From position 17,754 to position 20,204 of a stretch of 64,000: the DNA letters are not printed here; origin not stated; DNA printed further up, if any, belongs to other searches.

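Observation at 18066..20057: Tandem GH26-like protein whose first domain has lost both catalytic glutamates: candidate pseudoenzyme binding module fused to an active hydrolase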

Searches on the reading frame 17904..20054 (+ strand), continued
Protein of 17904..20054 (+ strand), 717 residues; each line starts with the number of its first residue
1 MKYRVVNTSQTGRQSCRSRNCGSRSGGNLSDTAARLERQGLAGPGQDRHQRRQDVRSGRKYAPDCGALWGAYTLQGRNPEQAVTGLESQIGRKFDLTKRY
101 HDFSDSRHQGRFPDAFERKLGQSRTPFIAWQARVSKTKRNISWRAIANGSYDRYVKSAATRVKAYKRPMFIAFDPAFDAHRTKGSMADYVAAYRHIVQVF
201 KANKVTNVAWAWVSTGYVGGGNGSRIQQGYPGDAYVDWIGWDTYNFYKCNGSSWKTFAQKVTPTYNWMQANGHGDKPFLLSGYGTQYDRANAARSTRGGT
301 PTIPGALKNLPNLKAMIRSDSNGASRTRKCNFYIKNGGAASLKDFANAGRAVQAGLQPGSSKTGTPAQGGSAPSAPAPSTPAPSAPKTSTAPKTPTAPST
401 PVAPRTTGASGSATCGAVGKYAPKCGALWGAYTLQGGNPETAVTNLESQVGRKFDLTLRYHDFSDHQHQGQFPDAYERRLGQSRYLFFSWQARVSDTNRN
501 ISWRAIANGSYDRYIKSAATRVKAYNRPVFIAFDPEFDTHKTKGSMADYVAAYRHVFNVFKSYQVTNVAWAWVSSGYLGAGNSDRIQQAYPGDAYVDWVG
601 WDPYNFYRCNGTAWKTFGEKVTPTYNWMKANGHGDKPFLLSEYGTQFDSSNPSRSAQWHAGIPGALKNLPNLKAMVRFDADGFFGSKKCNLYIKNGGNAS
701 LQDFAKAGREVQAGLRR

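Call 25: search_protein_families(library=pfam, proteins=[P0002, P0003, P0004, P0005, P0008, P0009, P0012, P0013, P0016, P0024], max_evalue=0.01)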
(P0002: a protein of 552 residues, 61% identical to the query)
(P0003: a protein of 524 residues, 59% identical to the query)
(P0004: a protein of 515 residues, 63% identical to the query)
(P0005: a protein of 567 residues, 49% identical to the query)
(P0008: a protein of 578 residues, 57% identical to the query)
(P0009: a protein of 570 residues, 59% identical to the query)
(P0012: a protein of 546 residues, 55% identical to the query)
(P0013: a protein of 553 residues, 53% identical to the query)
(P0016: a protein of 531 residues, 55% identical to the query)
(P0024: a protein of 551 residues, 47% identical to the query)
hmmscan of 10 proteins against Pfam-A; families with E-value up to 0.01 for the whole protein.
P0002 (552 aa): 2 families
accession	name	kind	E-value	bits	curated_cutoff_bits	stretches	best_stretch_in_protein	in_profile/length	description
PF02156.21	Glyco_hydro_26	-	8.5e-06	25.8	20.2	1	384-442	178-232/311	Glycosyl hydrolase family 26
PF02018.23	CBM_4_9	-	1.3e-05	26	25.9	1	78-206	3-131/136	Carbohydrate binding domain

P0003 (524 aa): 1 family
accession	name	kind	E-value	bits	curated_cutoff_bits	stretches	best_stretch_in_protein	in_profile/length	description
PF02156.21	Glyco_hydro_26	-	1.2e-07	31.9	20.2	1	350-429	172-247/311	Glycosyl hydrolase family 26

P0004 (515 aa): 2 families
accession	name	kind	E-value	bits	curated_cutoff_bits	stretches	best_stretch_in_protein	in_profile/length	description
PF02156.21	Glyco_hydro_26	-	1.6e-06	28.2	20.2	1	340-406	170-232/311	Glycosyl hydrolase family 26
PF13364.12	BetaGal_ABD2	-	0.00082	20.5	23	1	55-179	6-103/112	Beta-galactosidase second all-beta domain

P0005 (567 aa): 1 family
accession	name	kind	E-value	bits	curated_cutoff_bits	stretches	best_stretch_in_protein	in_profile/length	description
PF02156.21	Glyco_hydro_26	-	1.2e-06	28.6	20.2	1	393-517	174-299/311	Glycosyl hydrolase family 26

P0008 (578 aa): 2 families
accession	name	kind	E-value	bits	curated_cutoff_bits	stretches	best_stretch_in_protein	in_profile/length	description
PF02156.21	Glyco_hydro_26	-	1.8e-05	24.7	20.2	1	405-474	175-240/311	Glycosyl hydrolase family 26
PF05887.16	Trypan_PARP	-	0.0085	16.5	100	0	208-266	51-108/134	Procyclic acidic repetitive protein (PARP)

P0009 (570 aa): 2 families
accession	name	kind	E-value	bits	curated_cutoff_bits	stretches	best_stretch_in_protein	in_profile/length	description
PF02156.21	Glyco_hydro_26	-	8e-05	22.6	20.2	1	400-458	178-232/311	Glycosyl hydrolase family 26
PF14683.12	CBM-like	-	0.007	16.7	27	0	131-204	85-157/160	Polysaccharide lyase family 4, domain III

P0012 (546 aa): 3 families
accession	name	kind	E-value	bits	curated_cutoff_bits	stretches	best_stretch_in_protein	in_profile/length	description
PF02156.21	Glyco_hydro_26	-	1.2e-05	25.3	20.2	1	375-498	176-301/311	Glycosyl hydrolase family 26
PF13364.12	BetaGal_ABD2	-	0.0011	20.1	23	1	117-204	32-103/112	Beta-galactosidase second all-beta domain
PF21467.3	BetaGal_gal-bd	-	0.0038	17.8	27.3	1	127-201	7-62/62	Beta-galactosidase, galactose-binding domain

P0013 (553 aa): 2 families
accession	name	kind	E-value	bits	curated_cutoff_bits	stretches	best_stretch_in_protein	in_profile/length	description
PF02156.21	Glyco_hydro_26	-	6.4e-07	29.5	20.2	1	381-503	176-299/311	Glycosyl hydrolase family 26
PF13364.12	BetaGal_ABD2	-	0.00099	20.3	23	1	109-204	24-103/112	Beta-galactosidase second all-beta domain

P0016 (531 aa): 2 families
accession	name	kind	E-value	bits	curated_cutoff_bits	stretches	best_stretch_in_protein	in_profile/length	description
PF13364.12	BetaGal_ABD2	-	3.9e-05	24.8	23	1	71-196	6-104/112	Beta-galactosidase second all-beta domain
PF02156.21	Glyco_hydro_26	-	0.00022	21.1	20.2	1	360-421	175-232/311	Glycosyl hydrolase family 26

P0024 (551 aa): 1 family
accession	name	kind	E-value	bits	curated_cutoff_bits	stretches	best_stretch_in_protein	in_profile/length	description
PF02156.21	Glyco_hydro_26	-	1.2e-06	28.6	20.2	1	387-450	175-236/311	Glycosyl hydrolase family 26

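Call 50: find_encoding_contigs(protein=P0018, flank=8000, max_places=2)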
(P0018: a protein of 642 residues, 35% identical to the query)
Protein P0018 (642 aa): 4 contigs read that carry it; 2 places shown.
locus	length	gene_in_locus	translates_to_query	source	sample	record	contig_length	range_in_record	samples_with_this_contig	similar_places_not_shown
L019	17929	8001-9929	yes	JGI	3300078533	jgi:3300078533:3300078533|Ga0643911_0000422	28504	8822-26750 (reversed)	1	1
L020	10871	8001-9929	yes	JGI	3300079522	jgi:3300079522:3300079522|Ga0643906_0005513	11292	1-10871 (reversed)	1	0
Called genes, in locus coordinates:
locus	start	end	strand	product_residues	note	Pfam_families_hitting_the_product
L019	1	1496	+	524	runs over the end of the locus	PF01943:Polysacc_synt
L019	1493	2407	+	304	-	PF00685:Sulfotransfer_1, PF13469:Sulfotransfer_3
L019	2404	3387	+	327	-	-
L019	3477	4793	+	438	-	-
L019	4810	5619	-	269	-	PF03808:Glyco_tran_WecG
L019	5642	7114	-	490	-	PF13727:CoA_binding_3, PF02397:Bac_transf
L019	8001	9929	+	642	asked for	PF02156:Glyco_hydro_26 (weak)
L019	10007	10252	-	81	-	-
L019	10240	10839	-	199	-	PF01636:APH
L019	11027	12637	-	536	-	PF02706:Wzz (weak), PF01656:CbiA (weak), PF10609:ParA, PF13614:AAA_31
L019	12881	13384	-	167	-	PF01230:HIT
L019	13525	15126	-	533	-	-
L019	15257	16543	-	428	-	PF00463:ICL, PF13714:PEP_mutase, PF00463:ICL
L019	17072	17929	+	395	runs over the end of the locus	PF06224:AlkZ-like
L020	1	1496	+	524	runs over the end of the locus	PF01943:Polysacc_synt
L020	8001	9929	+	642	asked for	PF02156:Glyco_hydro_26 (weak)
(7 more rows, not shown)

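Call 52: find_encoding_contigs(protein=P0033, flank=8000, max_places=2)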
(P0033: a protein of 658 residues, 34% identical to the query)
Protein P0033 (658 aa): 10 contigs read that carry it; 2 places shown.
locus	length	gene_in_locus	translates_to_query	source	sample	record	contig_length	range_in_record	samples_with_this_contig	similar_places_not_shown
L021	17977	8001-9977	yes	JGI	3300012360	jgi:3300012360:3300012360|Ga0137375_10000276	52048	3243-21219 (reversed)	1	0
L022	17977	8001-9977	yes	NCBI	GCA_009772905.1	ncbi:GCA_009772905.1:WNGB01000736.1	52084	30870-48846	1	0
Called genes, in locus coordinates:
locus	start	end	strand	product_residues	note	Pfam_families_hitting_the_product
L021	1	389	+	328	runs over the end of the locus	PF13469:Sulfotransfer_3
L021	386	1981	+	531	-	PF01943:Polysacc_synt (weak)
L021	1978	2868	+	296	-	PF00685:Sulfotransfer_1, PF13469:Sulfotransfer_3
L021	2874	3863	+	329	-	-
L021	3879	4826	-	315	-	-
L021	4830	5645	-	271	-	PF03808:Glyco_tran_WecG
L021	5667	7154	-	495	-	PF13727:CoA_binding_3, PF02397:Bac_transf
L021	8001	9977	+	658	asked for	PF02156:Glyco_hydro_26 (weak)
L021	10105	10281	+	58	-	-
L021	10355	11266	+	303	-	PF02811:PHP, PF19799:DUF6282 (faint)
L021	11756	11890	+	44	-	-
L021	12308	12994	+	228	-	-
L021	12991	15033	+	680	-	-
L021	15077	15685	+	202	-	PF10935:DUF2637 (weak)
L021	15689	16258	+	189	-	-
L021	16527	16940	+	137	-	PF00436:SSB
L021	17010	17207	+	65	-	-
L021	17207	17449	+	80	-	-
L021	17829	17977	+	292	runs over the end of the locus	PF00589:Phage_integrase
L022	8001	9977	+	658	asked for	PF02156:Glyco_hydro_26 (weak)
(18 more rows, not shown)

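Call 53: find_encoding_contigs(protein=P0008, flank=8000, max_places=1)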
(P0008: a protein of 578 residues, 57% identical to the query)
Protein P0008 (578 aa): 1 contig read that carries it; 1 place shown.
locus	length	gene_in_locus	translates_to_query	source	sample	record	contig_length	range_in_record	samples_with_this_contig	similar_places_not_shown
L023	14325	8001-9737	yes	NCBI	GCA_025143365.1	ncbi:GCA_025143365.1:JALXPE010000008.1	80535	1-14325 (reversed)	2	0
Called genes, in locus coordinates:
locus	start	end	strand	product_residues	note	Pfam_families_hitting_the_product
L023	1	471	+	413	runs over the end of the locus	PF01547:SBP_bac_1, PF13416:SBP_bac_8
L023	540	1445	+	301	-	PF00528:BPD_transp_1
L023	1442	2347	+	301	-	PF00528:BPD_transp_1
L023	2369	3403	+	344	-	-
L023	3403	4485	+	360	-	-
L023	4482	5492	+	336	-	PF00389:2-Hacid_dh, PF02826:2-Hacid_dh_C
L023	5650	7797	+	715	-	PF27114:Phage_tail_beta (weak)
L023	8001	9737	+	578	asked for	PF02156:Glyco_hydro_26 (faint)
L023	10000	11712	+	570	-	-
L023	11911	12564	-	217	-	PF00392:GntR, PF07729:FCD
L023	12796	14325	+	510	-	PF00496:SBP_bac_5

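Call 54: find_encoding_contigs(protein=P0085, flank=8000, max_places=1)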
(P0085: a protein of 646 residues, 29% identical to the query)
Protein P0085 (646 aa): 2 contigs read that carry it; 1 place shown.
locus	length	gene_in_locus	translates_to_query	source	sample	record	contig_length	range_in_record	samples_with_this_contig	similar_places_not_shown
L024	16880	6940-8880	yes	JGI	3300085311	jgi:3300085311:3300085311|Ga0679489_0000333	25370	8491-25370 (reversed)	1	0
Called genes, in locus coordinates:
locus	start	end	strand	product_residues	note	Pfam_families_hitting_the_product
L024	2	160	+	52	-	?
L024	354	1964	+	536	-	PF02706:Wzz, PF13807:GNVR (faint), PF01656:CbiA, PF09140:MipZ (faint), PF10609:ParA, PF13614:AAA_31 (weak)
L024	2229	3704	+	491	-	PF13727:CoA_binding_3, PF02397:Bac_transf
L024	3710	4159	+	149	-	PF08660:Alg14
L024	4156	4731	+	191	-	PF04101:Glyco_tran_28_C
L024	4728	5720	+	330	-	PF13469:Sulfotransfer_3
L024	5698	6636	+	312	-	PF00535:Glycos_transf_2, PF13641:Glyco_tranf_2_3, PF10111:Glyco_tranf_2_2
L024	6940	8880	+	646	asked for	PF02156:Glyco_hydro_26 (faint)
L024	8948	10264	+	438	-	PF04932:Wzy_C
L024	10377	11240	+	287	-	PF00685:Sulfotransfer_1, PF13469:Sulfotransfer_3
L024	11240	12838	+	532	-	PF01943:Polysacc_synt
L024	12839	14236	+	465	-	PF00884:Sulfatase, PF01663:Phosphodiest (faint), PF16347:SGSH_C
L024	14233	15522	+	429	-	-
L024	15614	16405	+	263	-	PF00685:Sulfotransfer_1 (faint), PF13469:Sulfotransfer_3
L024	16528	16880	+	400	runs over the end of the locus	-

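Call 60: predict_structure(alignment_id=A3)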
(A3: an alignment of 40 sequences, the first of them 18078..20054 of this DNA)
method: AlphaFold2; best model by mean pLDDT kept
length: 659 residues; sequences in the alignment: 40
mean_pLDDT: 77.4   pTM: 0.52
mean pLDDT of the five models: 77.4, 77.3, 76.3, 75.1, 74.7
residues with pLDDT >= 90: 184; 70-90: 308; 50-70: 92; < 50: 75
segments of 3 or more residues with pLDDT < 50: 266-269, 300-356, 409-411, 656-659
pLDDT, mean of each block of 10 residues (from residue 1): 58 71 80 86 67 55 76 67 86 89 88 85 76 96 95 82 66 95 83 77 85 91 83 71 67 87 59 72 78 68 36 33 33 34 30 48 83 76 86 91 71 73 89 80 92 92 94 89 86 97 97 84 74 95 89 86 88 90 90 86 86 91 69 83 86 58
secondary structure, 60 per line:
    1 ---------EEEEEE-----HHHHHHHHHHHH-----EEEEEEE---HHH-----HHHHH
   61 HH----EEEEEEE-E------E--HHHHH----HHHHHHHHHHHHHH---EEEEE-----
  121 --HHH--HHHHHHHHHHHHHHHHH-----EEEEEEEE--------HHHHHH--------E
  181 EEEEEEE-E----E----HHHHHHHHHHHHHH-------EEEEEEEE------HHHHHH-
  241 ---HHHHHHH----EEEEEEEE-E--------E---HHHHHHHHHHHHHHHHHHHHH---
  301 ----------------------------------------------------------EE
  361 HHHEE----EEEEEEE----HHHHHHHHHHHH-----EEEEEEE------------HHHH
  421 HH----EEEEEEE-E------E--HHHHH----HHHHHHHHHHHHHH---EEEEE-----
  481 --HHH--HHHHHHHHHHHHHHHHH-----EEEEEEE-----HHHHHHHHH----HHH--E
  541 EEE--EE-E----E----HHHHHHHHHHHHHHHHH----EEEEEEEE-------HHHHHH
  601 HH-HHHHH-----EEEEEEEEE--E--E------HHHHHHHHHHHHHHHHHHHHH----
elements in order: E10-15 H21-32 E38-44 H56-62 E67-73 H85-89 H94-107 E111-115 H128-144 E150-157 H166-171 E180-187 H199-212 E220-227 H234-239 H244-250 E255-262 H277-297 E370-376 H381-392 E398-404 H417-422 E427-433 H445-449 H454-467 E471-475 H488-504 E510-516 H522-530 E540-543 H559-575 E580-587 H595-602 H604-608 E614-622 H635-655
